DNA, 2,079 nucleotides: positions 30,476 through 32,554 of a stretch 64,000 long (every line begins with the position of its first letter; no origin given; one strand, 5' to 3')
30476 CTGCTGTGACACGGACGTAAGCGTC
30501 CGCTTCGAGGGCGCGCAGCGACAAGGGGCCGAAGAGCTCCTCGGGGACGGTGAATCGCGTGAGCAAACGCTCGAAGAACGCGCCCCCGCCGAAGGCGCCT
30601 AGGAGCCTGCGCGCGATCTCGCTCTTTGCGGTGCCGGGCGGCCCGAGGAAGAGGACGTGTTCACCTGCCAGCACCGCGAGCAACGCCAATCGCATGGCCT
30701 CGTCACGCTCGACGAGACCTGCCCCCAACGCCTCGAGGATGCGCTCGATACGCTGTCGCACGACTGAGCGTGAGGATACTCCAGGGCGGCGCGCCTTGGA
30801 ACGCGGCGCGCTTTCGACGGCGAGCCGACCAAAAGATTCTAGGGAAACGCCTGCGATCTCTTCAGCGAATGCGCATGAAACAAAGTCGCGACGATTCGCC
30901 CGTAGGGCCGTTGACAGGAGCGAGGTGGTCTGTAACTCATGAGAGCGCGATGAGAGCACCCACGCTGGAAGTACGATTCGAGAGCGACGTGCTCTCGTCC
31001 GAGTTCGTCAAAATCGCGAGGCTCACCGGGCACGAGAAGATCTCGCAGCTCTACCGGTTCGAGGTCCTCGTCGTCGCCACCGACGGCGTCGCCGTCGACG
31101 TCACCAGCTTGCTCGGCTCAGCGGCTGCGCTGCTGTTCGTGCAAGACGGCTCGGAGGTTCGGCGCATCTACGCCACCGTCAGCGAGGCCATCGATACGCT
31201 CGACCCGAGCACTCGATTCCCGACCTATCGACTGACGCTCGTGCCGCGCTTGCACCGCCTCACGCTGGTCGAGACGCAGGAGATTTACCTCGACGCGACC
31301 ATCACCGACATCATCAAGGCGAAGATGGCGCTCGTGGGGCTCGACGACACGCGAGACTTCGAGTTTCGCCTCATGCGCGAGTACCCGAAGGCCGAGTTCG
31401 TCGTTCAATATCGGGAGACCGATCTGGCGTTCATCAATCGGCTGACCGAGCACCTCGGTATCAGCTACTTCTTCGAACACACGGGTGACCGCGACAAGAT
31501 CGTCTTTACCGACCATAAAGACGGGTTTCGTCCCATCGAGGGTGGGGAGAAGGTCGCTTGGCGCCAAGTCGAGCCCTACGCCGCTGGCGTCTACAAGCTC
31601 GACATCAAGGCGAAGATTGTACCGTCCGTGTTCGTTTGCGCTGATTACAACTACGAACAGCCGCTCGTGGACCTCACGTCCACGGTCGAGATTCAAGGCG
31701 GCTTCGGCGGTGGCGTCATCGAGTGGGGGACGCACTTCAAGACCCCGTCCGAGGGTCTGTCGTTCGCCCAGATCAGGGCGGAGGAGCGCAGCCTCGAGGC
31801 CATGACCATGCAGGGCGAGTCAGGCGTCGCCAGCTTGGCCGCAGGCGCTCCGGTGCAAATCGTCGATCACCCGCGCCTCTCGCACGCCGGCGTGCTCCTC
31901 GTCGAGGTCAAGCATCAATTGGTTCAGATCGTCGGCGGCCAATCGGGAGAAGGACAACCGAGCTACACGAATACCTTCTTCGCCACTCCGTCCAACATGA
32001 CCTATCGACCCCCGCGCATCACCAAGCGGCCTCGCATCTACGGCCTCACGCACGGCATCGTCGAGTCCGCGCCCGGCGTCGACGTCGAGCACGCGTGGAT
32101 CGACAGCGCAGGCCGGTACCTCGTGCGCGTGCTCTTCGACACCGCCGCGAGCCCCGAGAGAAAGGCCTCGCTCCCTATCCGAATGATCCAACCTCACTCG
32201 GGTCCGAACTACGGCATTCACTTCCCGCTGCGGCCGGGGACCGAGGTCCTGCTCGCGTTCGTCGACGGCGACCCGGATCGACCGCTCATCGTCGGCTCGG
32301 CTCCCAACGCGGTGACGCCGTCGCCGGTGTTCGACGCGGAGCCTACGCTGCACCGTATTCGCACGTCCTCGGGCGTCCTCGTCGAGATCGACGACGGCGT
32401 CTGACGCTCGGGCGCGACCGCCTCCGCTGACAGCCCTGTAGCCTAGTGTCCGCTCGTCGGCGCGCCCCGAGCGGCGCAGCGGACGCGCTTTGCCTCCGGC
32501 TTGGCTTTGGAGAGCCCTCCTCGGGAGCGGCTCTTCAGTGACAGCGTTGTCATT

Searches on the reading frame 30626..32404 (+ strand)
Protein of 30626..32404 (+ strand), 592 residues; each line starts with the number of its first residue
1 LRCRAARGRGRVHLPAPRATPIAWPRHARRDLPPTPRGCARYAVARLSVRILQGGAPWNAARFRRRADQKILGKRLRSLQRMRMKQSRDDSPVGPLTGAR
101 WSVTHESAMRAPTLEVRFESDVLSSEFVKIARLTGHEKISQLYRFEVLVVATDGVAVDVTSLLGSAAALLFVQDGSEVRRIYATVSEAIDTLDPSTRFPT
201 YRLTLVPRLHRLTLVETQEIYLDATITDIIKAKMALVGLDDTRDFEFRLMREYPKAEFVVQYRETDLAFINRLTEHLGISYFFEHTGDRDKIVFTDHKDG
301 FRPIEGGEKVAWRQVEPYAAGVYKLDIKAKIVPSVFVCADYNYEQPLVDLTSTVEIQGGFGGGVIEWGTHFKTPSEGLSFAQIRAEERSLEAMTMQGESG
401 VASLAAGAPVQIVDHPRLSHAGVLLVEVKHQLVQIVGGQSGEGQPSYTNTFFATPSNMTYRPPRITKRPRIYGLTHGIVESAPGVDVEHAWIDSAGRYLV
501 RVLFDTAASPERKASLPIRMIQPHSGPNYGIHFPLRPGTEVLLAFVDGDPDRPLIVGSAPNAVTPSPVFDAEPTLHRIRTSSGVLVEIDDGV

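Call 5: search_protein_families(library=pfam, proteins=[window:30626-32404:+], max_evalue=0.01)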
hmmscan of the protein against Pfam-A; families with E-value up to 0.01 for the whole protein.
window:30626-32404:+ (592 aa): 3 families
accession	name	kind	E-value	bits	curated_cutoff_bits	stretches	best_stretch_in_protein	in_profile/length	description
PF05954.17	Phage_GPD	-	1.8e-61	208.4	30.1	1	136-433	1-302/305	Phage tail baseplate hub (GPD)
PF04717.18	Phage_base_V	-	1.5e-06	28.9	23.8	1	495-558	12-73/75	Type VI secretion system/phage-baseplate injector OB domain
PF20093.5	DUF6484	-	1.1e-05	26.5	27.6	1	529-557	39-59/61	Domain of unknown function (DUF6484)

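Call 7: search_protein_families(library=ncbifam, proteins=[window:30626-32404:+], max_evalue=0.1)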
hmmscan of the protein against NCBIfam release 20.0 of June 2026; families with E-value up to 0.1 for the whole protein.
window:30626-32404:+ (592 aa): 3 families
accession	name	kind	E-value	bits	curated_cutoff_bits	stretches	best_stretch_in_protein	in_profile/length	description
TIGR03361.1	VI_Rhs_Vgr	subfamily_domain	6.4e-82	275.8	186.35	1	125-582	9-467/513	type VI secretion system tip protein TssI/VgrG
TIGR01646.1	vgr_GE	subfamily_domain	2.3e-71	241.2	121.8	1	129-568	2-438/480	type VI secretion system tip protein VgrG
NF033848.1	VgrG_rel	hypoth_equivalog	0.029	12.6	275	0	518-563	410-454/547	VgrG-related protein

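Call 8: search_protein_families(library=phrogs, proteins=[window:30626-32404:+], max_evalue=0.1)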
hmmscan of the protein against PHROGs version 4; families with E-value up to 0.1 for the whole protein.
window:30626-32404:+ (592 aa): 2 families
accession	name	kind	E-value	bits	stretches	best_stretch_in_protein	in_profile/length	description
phrog_34729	-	unknown function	1.3e-32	113.9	2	130-356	49-288/910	-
phrog_4011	-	tail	0.048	13.7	1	514-556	72-110/315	baseplate protein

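Call 63: find_homologous_proteins(query=window:30950-32401:+, max_evalue=1e-20)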
Query window:30950-32401:+ (484 aa): 1223 proteins with E <= 1e-20 among 8000 candidates; the best 120 are listed.
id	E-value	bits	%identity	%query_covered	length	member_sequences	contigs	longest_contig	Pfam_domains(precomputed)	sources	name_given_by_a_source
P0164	0.0e+0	1086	100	100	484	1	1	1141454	PF04717.19,PF20093.6,PF05954.18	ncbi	ncbi:MAG: type VI secretion system tip protein TssI/VgrG [Polyangiaceae bacterium]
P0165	4.8e-188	644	59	99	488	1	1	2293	PF04717.19,PF20093.6,PF05954.18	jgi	jgi:type VI secretion system secreted protein VgrG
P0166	1.4e-185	636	60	99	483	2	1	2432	PF04717.19,PF20093.6,PF05954.18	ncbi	-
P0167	2.6e-184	631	58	99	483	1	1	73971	PF04717.19,PF20093.6,PF05954.18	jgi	jgi:type VI secretion system secreted protein VgrG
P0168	1.7e-179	616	58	99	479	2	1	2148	PF04717.19,PF20093.6,PF05954.18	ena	-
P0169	1.4e-178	613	58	99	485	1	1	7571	PF04717.19,PF20093.6,PF05954.18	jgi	-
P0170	2.9e-178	611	57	99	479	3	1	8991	PF04717.19,PF20093.6,PF05954.18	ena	-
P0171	4.9e-178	611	59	99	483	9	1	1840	PF04717.19,PF20093.6,PF05954.18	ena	-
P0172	5.2e-178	611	57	99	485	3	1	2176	PF04717.19,PF20093.6,PF05954.18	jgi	jgi:type VI secretion system secreted protein VgrG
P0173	1.5e-177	609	57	99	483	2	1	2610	PF04717.19,PF20093.6,PF05954.18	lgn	-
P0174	4.2e-177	608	58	99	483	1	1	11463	PF04717.19,PF20093.6,PF05954.18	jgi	jgi:type VI secretion system secreted protein VgrG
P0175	1.1e-174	600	57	99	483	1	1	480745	PF04717.19,PF20093.6,PF05954.18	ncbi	-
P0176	1.1e-172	593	56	99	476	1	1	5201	PF04717.19,PF20093.6,PF05954.18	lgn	-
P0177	2.0e-172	592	57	99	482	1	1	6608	PF04717.19,PF20093.6,PF05954.18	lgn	-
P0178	4.8e-172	591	56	99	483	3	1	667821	PF04717.19,PF20093.6,PF05954.18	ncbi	ncbi:MAG: type VI secretion system tip protein TssI/VgrG [Polyangiaceae bacterium]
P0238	1.1e-138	481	48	99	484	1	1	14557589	PF04717.19,PF20093.6,PF05954.18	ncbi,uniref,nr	ncbi:hypothetical protein SOCE26_100740 [Sorangium cellulosum]|uniref:Gp5/Type VI secretion system V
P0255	1.0e-135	471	47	99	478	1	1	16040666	PF04717.19,PF20093.6,PF05954.18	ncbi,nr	ncbi:VgrG protein [Minicystis rosea]|nr:VgrG protein [Minicystis rosea]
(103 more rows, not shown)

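Call 64: find_encoding_contigs(protein=P0238, flank=8000, max_places=1)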
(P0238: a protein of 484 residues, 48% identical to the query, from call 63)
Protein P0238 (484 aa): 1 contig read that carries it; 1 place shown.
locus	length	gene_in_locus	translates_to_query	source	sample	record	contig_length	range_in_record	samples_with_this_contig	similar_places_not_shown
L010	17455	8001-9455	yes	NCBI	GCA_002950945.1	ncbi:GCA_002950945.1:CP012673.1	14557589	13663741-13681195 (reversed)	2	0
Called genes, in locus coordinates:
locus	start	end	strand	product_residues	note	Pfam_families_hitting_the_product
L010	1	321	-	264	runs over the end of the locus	PF00005:ABC_tran, PF13304:AAA_21 (weak)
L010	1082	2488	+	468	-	-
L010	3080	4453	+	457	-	-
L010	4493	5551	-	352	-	PF01636:APH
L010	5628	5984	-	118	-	-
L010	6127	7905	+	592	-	PF09937:DUF2169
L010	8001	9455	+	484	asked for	PF05954:Phage_GPD, PF20093:DUF6484 (faint), PF04717:Phage_base_V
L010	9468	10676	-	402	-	PF08447:PAS_3 (weak), PF08448:PAS_4 (weak), PF01740:STAS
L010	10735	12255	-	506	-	PF12161:HsdM_N (weak), PF02384:N6_Mtase, PF01170:UPF0020 (weak)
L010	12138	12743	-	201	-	PF01850:PIN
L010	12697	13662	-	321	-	-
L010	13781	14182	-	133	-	-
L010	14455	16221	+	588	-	PF02518:HATPase_c, PF13589:HATPase_c_3, PF25794:SACS (faint)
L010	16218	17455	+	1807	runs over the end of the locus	-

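Call 65: find_encoding_contigs(protein=P0255, flank=8000, max_places=1)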
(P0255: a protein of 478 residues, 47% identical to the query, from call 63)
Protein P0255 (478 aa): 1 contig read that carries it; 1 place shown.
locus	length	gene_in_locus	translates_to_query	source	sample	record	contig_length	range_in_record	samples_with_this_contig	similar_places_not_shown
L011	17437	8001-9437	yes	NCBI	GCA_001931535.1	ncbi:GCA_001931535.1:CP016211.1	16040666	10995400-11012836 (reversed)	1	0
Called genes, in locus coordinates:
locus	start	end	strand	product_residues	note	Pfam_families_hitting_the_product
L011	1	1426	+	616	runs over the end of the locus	-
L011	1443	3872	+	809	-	PF09937:DUF2169, PF13599:Pentapeptide_4 (faint), PF00805:Pentapeptide, PF13576:Pentapeptide_3 (faint), PF00805:Pentapeptide (weak)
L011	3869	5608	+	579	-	-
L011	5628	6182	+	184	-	PF12059:DUF3540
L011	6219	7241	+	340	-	PF13665:Tox-PAAR-like, PF03572:Peptidase_S41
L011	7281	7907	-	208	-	-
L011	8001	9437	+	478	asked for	PF05954:Phage_GPD, PF20093:DUF6484 (weak), PF04717:Phage_base_V (weak)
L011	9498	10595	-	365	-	PF01565:FAD_binding_4, PF02873:MurB_C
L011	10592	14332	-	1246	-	-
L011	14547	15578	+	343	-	PF00180:Iso_dh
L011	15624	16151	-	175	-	PF00903:Glyoxalase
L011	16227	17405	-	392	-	PF01436:NHL (faint), PF03022:MRJP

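Call 75: search_dna_similar(query=window:30950-32401:+, collection=plasmids, mode=protein, max_rows=15, rows=spread)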
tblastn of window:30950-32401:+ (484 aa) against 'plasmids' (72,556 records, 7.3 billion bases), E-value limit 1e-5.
Records with a match: 630; places in all: 1241; records where one place covers at least 80% of the query: 408.
Best place of each record, by identity: <60% 630.
By first word of the organism name: Ralstonia 129; Rhizobium 101; Escherichia 69; Burkholderia 39; Agrobacterium 19; Vibrio 18; Leisingera 17; Cronobacter 16; Azospirillum 13; Rahnella 12; and 72 more.
By predicted mobility (MOB-suite, as given by PLSDB): non-mobilizable 294; conjugative 186; mobilizable 150.
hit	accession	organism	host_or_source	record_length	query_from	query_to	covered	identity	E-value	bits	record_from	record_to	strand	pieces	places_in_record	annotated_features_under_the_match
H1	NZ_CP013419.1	Burkholderia savannae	soil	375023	10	481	98%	32.9%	9e-56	207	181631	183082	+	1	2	tssI: type VI secretion system tip protein TssI/VgrG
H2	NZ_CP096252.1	Bradyrhizobium barranii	Glycine max cv. AC Glengarry,Cell ...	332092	71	483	85%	30.5%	2e-39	159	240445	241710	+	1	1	tssI: type VI secretion system tip protein TssI/VgrG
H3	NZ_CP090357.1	Pantoea ananatis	mixed culture,plant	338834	72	482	85%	28.8%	1e-31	136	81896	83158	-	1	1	vgrG: type VI secretion system Vgr family protein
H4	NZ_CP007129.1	Gemmatirosa kalamazoonensis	-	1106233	53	454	83%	28.5%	2e-33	141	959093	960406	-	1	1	record has no annotation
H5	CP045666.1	Enterobacteriaceae bacterium Kacie_13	Bacteria culture,Stream water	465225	72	448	78%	29.9%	3e-29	129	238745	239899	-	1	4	vgrG: type VI secretion system tip protein VgrG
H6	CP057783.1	Enterobacter sp. RHB15-C17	culture,Pooled sheep faecal samples ...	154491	92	482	81%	28.3%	9e-32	137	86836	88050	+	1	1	vgrG: type VI secretion system tip protein VgrG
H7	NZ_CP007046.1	Rhizobium leguminosarum bv. trifolii WSM1689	root nodule of Trifolium uniflorum ...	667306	66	459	81%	27.6%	4e-24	113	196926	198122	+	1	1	tssI: type VI secretion system tip protein TssI/VgrG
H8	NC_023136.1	Leisingera methylohalidivorans DSM 14336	Seawater collected from a tide pool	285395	90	474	80%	27.4%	8e-32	137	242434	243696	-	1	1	tssI: type VI secretion system tip protein TssI/VgrG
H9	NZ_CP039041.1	Piscirickettsia salmonis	Salmo salar,cell culture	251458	81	482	83%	25.2%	7e-27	122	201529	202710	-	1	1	tssI: type VI secretion system tip protein TssI/VgrG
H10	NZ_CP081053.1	Leisingera aquaemixtae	-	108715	99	474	78%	26.7%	8e-31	134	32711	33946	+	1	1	tssI: type VI secretion system tip protein TssI/VgrG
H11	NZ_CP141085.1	Escherichia coli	Homo sapiens,Infected Human Urine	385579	93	459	76%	26.2%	4e-19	99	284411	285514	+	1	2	tssI: type VI secretion system tip protein TssI/VgrG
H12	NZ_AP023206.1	Escherichia coli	Homo sapiens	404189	60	449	81%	23.9%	2e-18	96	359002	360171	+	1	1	type VI secretion system tip protein VgrG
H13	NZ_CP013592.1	Rhizobium sp. N871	Phaseolus vulgaris,Whole ...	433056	136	459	67%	25.3%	9e-21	103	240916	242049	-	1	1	tssI: type VI secretion system tip protein TssI/VgrG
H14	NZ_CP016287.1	Rhizobium leguminosarum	Vavilovia formosa,cell culture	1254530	331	459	27%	38.0%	4e-14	83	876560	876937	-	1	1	record has no annotation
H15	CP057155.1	Escherichia coli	culture,Pooled cattle faecal samples ...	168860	376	459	17%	34.1%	2e-6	58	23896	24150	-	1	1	tssI: type VI secretion system tip protein VgrG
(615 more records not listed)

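Call 76: get_annotated_region(hit=H1, flank=2500)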
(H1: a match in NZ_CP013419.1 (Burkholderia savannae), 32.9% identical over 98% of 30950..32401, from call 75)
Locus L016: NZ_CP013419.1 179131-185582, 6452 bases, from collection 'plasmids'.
description: Burkholderia savannae strain MSMB266 plasmid pMSMB0266, complete sequence
organism: Burkholderia savannae (NCBI taxid 1637837)
taxonomy: Bacteria; Pseudomonadota; Betaproteobacteria; Burkholderiales; Burkholderiaceae; Burkholderia; Burkholderia savannae
host: -; source: soil; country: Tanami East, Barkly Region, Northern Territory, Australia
typing (MOB-suite, as given by PLSDB): conjugative; replicon rep_cluster_2012; relaxase MOBP; mating-pair formation MPF_T
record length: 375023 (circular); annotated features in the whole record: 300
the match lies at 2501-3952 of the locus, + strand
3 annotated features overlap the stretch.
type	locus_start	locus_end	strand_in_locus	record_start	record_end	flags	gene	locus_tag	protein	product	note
CDS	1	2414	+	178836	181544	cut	tssH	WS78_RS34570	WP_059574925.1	type VI secretion system ATPase TssH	GO:0033103 - protein secretion by the type VI secretion system [Evidence IEA]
CDS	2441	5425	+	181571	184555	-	tssI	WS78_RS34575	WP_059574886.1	type VI secretion system tip protein TssI/VgrG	GO:0033103 - protein secretion by the type VI secretion system [Evidence IEA]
CDS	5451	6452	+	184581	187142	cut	-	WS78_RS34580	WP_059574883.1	type VI secretion system accessory protein TagAB-5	-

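Call 77: get_annotated_region(hit=H2, flank=2500)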
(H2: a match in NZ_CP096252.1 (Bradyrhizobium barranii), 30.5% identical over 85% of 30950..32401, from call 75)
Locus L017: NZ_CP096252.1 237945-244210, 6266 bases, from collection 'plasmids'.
description: Bradyrhizobium barranii subsp. apii strain 38S5 plasmid pBb38S5a, complete sequence
organism: Bradyrhizobium barranii (NCBI taxid 2819348)
taxonomy: Bacteria; Pseudomonadota; Alphaproteobacteria; Hyphomicrobiales; Nitrobacteraceae; Bradyrhizobium; Bradyrhizobium barranii
host: -; source: Glycine max cv. AC Glengarry,Cell Culture,Root nodule from soybean plant inoculated with root zone soil from ...; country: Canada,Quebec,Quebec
typing (MOB-suite, as given by PLSDB): conjugative; replicon rep_cluster_506; relaxase MOBP,MOBP; mating-pair formation MPF_T
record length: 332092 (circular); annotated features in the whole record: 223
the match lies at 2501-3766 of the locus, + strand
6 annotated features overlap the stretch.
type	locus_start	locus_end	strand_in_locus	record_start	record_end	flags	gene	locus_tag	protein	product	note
CDS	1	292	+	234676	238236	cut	tssM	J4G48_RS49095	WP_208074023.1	type VI secretion system membrane subunit TssM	GO:0033103 - protein secretion by the type VI secretion system [Evidence IEA]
CDS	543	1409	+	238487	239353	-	-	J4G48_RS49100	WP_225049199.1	serine/threonine-protein kinase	GO:0006468 - protein phosphorylation [Evidence IEA]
CDS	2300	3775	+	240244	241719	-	tssI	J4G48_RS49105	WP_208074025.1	type VI secretion system tip protein TssI/VgrG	GO:0033103 - protein secretion by the type VI secretion system [Evidence IEA]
CDS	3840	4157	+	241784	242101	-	-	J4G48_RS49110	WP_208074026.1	hypothetical protein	-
CDS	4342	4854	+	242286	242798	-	-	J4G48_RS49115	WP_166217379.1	Hcp family type VI secretion system effector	GO:0033103 - protein secretion by the type VI secretion system [Evidence IEA]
CDS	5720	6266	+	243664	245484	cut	-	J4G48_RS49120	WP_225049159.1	NEL-type E3 ubiquitin ligase domain-containing protein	GO:0016567 - protein ubiquitination [Evidence IEA]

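Call 78: get_annotated_region(hit=H3, flank=2500)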
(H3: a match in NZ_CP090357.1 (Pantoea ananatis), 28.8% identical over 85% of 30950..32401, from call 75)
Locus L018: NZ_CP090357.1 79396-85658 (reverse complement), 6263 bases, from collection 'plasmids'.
description: Pantoea ananatis strain JBR-LB3-16 plasmid unnamed, complete sequence
organism: Pantoea ananatis (NCBI taxid 553)
taxonomy: Bacteria; Pseudomonadota; Gammaproteobacteria; Enterobacterales; Erwiniaceae; Pantoea; Pantoea ananatis
host: -; source: mixed culture,plant; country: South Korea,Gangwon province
typing (MOB-suite, as given by PLSDB): non-mobilizable; replicon rep_cluster_1232
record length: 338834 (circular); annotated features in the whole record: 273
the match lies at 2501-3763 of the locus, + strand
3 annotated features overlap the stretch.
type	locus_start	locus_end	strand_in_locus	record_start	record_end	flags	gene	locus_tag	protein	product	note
CDS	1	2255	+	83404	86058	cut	tssH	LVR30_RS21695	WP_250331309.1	type VI secretion system ATPase TssH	GO:0033103 - protein secretion by the type VI secretion system [Evidence IEA]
CDS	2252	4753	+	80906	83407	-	vgrG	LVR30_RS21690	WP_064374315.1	type VI secretion system Vgr family protein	-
CDS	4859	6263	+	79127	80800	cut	-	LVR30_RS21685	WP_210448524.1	acetyltransferase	-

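Call 79: get_annotated_region(hit=H6, flank=2500)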
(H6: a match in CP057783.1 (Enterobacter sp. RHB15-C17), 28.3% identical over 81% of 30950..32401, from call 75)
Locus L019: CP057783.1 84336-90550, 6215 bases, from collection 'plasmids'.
description: Enterobacter sp. RHB15-C17 plasmid pRHB15-C17_2, complete sequence
organism: Enterobacter sp. RHB15-C17 (NCBI taxid 2742619)
taxonomy: Bacteria; Pseudomonadota; Gammaproteobacteria; Enterobacterales; Enterobacteriaceae; Enterobacter; Enterobacter sp. RHB15-C17
host: -; source: culture,Pooled sheep faecal samples collected from floor of farm; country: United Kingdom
typing (MOB-suite, as given by PLSDB): conjugative; replicon IncFII; relaxase MOBF; mating-pair formation MPF_F
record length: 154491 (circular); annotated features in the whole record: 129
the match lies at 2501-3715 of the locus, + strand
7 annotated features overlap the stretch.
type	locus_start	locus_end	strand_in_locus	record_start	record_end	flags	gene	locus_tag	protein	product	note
CDS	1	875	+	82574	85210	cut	tssH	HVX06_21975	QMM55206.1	type VI secretion system ATPase TssH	-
CDS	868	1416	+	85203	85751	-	-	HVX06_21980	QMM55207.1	type IV secretion protein Rhs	-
CDS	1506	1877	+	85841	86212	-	-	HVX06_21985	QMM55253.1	hypothetical protein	-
CDS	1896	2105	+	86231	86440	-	-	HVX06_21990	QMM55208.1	hypothetical protein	-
CDS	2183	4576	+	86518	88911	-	vgrG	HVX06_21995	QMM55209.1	type VI secretion system tip protein VgrG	-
CDS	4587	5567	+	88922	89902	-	-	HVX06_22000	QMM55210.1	hypothetical protein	-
CDS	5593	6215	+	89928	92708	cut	-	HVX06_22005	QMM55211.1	hypothetical protein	-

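Call 80: get_annotated_region(hit=H7, flank=2500)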
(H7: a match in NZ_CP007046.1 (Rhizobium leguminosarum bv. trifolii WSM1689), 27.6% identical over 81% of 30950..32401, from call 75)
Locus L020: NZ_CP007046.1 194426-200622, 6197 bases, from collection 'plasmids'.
description: Rhizobium leguminosarum bv. trifolii WSM1689 plasmid unnamed, complete sequence
organism: Rhizobium leguminosarum bv. trifolii WSM1689 (NCBI taxid 754523)
taxonomy: Bacteria; Pseudomonadota; Alphaproteobacteria; Hyphomicrobiales; Rhizobiaceae; Rhizobium; Rhizobium leguminosarum; Rhizobium leguminosarum bv. trifolii WSM1689
host: -; source: root nodule of Trifolium uniflorum collected on the edge of a valley; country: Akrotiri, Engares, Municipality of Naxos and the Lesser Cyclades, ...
typing (MOB-suite, as given by PLSDB): non-mobilizable
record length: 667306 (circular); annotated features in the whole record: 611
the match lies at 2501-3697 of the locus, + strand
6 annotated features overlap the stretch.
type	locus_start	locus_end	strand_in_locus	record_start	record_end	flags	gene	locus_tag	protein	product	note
CDS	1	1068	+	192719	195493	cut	tssH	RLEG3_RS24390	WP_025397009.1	type VI secretion system ATPase TssH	GO:0033103 - protein secretion by the type VI secretion system [Evidence IEA]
CDS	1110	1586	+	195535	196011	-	-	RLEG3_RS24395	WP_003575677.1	type VI secretion system tube protein Hcp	-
CDS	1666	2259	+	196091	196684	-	-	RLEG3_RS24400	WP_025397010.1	hypothetical protein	-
CDS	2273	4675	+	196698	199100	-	tssI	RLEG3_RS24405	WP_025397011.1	type VI secretion system tip protein TssI/VgrG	GO:0033103 - protein secretion by the type VI secretion system [Evidence IEA]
CDS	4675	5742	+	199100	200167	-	-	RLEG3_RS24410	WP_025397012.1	DUF4123 domain-containing protein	-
CDS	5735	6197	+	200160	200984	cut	-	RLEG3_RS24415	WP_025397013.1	HNH endonuclease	-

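Call 81: get_annotated_region(hit=H8, flank=2500)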
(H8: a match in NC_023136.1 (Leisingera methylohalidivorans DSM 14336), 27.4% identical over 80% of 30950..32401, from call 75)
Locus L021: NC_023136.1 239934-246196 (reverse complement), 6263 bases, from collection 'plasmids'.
description: Leisingera methylohalidivorans DSM 14336 plasmid unnamed2, complete sequence
organism: Leisingera methylohalidivorans DSM 14336 (NCBI taxid 999552)
taxonomy: Bacteria; Pseudomonadota; Alphaproteobacteria; Rhodobacterales; Roseobacteraceae; Leisingera; Leisingera methylohalidivorans; Leisingera methylohalidivorans DSM 14336
host: -; source: Seawater collected from a tide pool; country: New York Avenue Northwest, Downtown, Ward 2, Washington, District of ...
typing (MOB-suite, as given by PLSDB): mobilizable; replicon rep_cluster_378; relaxase MOBP
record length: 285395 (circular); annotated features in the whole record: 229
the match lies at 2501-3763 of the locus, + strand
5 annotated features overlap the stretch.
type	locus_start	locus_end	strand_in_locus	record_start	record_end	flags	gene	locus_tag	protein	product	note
CDS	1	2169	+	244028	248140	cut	-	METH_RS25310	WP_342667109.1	type VI secretion system contractile sheath large subunit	-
CDS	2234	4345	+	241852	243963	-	tssI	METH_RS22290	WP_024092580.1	type VI secretion system tip protein TssI/VgrG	GO:0033103 - protein secretion by the type VI secretion system [Evidence IEA]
CDS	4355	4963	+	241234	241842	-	-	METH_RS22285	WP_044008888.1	hypothetical protein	-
CDS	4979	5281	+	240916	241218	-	-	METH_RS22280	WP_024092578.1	PAAR domain-containing protein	-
CDS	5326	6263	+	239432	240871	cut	tagH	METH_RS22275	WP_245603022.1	type VI secretion system-associated FHA domain protein TagH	GO:0033103 - protein secretion by the type VI secretion system [Evidence IEA]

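Call 82: get_annotated_region(hit=H9, flank=2500)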
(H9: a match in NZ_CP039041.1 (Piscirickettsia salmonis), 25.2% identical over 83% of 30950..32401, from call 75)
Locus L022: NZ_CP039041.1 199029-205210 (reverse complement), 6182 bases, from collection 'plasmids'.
description: Piscirickettsia salmonis strain Psal-072 plasmid unnamed1, complete sequence
organism: Piscirickettsia salmonis (NCBI taxid 1238)
taxonomy: Bacteria; Pseudomonadota; Gammaproteobacteria; Thiotrichales; Piscirickettsiaceae; Piscirickettsia; Piscirickettsia salmonis
host: -; source: Salmo salar,cell culture; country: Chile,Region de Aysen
typing (MOB-suite, as given by PLSDB): non-mobilizable
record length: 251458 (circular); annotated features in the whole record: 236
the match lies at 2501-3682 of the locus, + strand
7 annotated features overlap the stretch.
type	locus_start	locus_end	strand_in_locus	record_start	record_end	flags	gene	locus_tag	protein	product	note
CDS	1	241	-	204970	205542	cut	-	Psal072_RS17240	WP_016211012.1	hypothetical protein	-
CDS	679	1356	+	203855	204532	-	-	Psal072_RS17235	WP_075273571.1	transposase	-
CDS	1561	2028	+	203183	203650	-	-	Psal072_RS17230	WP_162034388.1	hypothetical protein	-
CDS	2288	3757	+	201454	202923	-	tssI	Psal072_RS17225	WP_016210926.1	type VI secretion system tip protein TssI/VgrG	GO:0033103 - protein secretion by the type VI secretion system [Evidence IEA]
CDS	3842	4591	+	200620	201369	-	-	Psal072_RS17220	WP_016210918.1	hypothetical protein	-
CDS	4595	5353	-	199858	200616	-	-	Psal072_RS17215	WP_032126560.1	enoyl-CoA hydratase-related protein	-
CDS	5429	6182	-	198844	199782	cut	-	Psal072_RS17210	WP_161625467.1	DMT family transporter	GO:0055085 - transmembrane transport [Evidence IEA]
